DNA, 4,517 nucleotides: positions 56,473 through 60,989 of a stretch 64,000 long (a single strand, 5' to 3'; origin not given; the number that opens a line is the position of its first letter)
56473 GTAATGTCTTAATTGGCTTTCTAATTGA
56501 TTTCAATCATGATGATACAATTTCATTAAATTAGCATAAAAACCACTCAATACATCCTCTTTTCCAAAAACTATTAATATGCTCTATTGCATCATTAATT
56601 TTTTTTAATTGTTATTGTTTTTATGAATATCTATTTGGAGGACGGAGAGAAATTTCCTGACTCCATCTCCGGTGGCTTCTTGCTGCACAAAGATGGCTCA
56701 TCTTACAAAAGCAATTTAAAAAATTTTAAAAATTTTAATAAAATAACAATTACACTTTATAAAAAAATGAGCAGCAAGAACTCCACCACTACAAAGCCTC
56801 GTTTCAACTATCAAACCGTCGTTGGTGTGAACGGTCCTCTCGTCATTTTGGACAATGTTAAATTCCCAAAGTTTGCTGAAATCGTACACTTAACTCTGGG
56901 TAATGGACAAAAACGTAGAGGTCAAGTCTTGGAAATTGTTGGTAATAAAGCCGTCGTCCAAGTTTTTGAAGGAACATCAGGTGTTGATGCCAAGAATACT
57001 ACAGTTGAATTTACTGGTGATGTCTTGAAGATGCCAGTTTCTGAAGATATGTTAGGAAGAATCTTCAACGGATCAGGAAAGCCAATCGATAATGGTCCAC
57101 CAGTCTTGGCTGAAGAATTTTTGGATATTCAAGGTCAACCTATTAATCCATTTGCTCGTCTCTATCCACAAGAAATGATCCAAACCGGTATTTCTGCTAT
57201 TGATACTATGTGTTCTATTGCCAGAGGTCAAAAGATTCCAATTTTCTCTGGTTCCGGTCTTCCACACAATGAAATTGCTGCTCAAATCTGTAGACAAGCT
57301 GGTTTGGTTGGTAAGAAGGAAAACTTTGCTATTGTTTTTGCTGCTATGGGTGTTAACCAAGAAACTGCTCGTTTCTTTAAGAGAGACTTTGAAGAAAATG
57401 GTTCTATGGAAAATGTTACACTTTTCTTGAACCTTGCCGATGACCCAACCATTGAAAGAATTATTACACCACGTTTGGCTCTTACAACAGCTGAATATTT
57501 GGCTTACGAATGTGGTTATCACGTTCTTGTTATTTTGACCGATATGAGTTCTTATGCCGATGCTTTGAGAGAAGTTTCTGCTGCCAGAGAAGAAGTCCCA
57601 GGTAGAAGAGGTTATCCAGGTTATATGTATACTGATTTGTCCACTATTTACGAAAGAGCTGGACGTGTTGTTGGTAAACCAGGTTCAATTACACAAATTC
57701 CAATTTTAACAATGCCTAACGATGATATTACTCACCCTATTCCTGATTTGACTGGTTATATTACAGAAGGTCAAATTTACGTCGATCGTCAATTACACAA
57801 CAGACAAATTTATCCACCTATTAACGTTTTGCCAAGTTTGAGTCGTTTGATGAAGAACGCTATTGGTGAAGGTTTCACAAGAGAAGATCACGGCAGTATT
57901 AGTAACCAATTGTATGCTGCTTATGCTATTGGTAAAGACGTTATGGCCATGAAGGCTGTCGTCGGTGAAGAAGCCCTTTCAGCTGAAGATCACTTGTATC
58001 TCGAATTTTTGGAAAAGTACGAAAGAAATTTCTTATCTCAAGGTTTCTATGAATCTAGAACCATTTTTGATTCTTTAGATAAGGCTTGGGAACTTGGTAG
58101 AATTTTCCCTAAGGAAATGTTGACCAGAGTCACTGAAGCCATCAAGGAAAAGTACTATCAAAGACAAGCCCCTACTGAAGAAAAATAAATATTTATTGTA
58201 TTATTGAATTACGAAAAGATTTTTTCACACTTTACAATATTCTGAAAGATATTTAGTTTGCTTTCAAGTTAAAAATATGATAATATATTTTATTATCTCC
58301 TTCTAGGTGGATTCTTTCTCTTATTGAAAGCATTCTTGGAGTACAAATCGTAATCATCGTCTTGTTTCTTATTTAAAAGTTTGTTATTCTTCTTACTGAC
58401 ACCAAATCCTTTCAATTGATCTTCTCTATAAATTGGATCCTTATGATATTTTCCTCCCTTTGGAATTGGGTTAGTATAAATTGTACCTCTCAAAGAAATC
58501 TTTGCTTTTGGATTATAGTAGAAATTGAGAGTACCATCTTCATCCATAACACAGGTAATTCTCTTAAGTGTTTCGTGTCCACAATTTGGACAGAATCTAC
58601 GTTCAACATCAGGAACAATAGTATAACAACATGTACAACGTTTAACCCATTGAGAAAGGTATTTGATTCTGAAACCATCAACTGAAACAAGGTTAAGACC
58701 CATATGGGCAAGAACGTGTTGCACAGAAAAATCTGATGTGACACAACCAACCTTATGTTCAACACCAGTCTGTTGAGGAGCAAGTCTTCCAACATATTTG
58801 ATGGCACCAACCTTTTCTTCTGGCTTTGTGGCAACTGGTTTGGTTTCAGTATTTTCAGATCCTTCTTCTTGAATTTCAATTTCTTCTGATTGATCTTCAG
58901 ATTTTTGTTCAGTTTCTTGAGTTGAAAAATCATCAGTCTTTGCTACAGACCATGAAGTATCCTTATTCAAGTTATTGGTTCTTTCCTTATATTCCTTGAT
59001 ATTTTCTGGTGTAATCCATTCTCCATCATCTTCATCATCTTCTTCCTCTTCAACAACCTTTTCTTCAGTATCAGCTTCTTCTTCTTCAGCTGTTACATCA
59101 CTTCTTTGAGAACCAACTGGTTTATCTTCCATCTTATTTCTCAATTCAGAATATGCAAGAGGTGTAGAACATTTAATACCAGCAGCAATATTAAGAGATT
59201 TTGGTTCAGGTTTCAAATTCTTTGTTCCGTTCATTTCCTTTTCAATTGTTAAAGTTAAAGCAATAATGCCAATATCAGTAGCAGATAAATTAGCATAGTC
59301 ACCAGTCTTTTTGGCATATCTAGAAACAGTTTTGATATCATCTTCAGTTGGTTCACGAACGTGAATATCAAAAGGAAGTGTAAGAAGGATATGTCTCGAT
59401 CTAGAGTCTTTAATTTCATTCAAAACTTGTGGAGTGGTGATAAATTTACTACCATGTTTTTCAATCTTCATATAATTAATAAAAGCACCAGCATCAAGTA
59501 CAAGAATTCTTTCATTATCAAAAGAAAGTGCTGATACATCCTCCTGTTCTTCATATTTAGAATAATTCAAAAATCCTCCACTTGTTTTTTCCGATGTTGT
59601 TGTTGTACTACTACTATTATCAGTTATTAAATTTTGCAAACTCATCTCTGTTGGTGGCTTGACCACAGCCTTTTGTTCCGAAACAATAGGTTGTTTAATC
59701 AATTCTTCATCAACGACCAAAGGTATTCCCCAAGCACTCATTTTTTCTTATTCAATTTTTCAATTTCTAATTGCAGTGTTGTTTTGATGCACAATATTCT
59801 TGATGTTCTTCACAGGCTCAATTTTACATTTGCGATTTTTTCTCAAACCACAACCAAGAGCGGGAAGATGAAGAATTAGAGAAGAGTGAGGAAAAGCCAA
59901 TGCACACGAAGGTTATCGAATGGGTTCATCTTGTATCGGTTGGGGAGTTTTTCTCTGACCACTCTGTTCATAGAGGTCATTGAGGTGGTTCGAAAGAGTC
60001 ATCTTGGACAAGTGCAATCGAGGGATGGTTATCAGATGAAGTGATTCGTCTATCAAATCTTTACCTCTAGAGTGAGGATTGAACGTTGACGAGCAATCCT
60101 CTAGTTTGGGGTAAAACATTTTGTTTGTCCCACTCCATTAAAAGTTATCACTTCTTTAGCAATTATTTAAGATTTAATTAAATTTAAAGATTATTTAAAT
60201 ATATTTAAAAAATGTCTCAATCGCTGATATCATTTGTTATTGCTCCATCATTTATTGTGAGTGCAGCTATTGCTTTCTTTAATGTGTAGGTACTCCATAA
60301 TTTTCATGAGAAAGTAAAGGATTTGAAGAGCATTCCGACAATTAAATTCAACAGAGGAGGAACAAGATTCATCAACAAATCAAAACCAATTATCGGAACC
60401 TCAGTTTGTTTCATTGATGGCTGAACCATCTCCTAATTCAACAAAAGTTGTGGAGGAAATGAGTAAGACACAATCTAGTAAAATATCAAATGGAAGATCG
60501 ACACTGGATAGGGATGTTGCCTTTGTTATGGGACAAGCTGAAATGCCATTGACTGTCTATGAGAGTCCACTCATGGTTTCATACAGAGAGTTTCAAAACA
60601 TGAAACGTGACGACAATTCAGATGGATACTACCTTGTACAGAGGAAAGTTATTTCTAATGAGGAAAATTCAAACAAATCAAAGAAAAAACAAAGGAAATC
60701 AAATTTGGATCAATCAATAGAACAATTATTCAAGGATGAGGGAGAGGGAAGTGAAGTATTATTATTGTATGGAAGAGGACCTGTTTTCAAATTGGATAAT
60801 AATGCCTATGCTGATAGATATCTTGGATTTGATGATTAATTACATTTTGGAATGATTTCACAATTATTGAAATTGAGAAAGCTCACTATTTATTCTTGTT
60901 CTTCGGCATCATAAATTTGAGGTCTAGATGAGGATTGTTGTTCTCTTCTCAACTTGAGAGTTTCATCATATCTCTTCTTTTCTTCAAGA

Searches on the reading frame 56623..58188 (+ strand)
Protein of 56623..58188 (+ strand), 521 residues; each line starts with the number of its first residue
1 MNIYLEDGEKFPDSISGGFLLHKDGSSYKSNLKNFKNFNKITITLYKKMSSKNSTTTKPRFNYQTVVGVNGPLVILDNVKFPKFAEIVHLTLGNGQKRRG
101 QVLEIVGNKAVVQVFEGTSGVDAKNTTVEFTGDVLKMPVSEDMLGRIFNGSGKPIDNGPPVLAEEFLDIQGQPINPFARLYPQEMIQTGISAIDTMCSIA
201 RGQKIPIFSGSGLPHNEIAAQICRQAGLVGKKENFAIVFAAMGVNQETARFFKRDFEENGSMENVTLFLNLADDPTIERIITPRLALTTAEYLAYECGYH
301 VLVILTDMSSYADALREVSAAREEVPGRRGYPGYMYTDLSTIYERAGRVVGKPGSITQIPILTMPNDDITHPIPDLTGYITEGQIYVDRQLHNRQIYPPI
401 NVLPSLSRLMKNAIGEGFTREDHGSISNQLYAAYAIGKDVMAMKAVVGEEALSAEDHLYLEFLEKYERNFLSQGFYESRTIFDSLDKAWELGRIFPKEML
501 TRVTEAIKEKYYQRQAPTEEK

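Call 29: search_protein_families(library=pfam, proteins=[window:56623-58188:+], max_evalue=0.001)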
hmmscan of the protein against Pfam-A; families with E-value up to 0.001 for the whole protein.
window:56623-58188:+ (521 aa): 3 families
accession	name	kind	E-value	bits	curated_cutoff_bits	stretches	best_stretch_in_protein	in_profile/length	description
PF00006.31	ATP-synt_ab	-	2.9e-79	266.1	29.5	1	189-407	1-213/213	ATP synthase alpha/beta family, nucleotide-binding domain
PF22919.1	ATP-synt_VA_C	-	3.2e-32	111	24.7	1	413-512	2-101/101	C-terminal domain of V and A type ATP synthase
PF02874.29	ATP-synt_ab_N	-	1.1e-14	55.1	20.9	1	66-132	1-69/69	ATP synthase alpha/beta family, beta-barrel domain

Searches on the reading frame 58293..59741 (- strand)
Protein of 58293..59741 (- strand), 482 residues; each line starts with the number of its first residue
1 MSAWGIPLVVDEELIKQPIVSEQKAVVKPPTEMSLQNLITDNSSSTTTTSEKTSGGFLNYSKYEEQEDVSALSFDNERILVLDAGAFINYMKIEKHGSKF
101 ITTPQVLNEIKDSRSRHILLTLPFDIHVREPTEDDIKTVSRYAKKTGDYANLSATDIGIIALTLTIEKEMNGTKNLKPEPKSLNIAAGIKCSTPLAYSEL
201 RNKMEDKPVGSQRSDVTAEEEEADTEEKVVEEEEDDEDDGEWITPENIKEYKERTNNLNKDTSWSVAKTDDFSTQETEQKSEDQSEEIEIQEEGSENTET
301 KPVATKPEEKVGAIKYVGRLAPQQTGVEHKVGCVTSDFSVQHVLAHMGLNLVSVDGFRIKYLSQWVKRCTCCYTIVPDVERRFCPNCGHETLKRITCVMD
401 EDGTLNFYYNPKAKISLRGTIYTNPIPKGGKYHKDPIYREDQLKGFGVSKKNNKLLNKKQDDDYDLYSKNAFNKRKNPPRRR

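Call 29: search_protein_families(library=pfam, proteins=[window:58293-59741:-], max_evalue=0.001)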
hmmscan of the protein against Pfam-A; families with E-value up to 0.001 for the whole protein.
window:58293-59741:- (482 aa): 2 families
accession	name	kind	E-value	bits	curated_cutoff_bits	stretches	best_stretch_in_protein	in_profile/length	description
PF17146.10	PIN_6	-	6.8e-29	100.6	27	1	80-165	1-86/87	PIN domain of ribonuclease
PF08772.16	Zn_ribbon_NOB1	-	1.3e-24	86.6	24.9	1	359-430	1-72/72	Nin one binding (NOB1) Zn-ribbon like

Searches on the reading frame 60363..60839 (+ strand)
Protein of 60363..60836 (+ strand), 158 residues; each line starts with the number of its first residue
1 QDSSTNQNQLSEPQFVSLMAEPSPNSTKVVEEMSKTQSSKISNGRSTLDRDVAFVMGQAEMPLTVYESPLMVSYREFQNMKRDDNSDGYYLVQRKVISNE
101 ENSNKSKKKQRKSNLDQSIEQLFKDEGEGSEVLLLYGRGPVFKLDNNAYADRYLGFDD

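Call 29: search_protein_families(library=pfam, proteins=[window:60414-60839:+], max_evalue=0.001)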
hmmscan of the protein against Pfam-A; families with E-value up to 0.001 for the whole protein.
window:60414-60839:+ (141 aa): 0 families

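Call 78: search_protein_families(library=pfam, proteins=[window:60363-60836:+], max_evalue=5)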
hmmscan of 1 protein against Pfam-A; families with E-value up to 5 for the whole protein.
seq(158 aa): 2 families
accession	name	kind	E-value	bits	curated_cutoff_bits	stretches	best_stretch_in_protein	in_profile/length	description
PF14919.11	MTBP_mid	-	0.021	14.2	25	1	92-127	260-297/335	MDM2-binding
PF16289.11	PIN_12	-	0.041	14.7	32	1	76-131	20-79/172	PIN domain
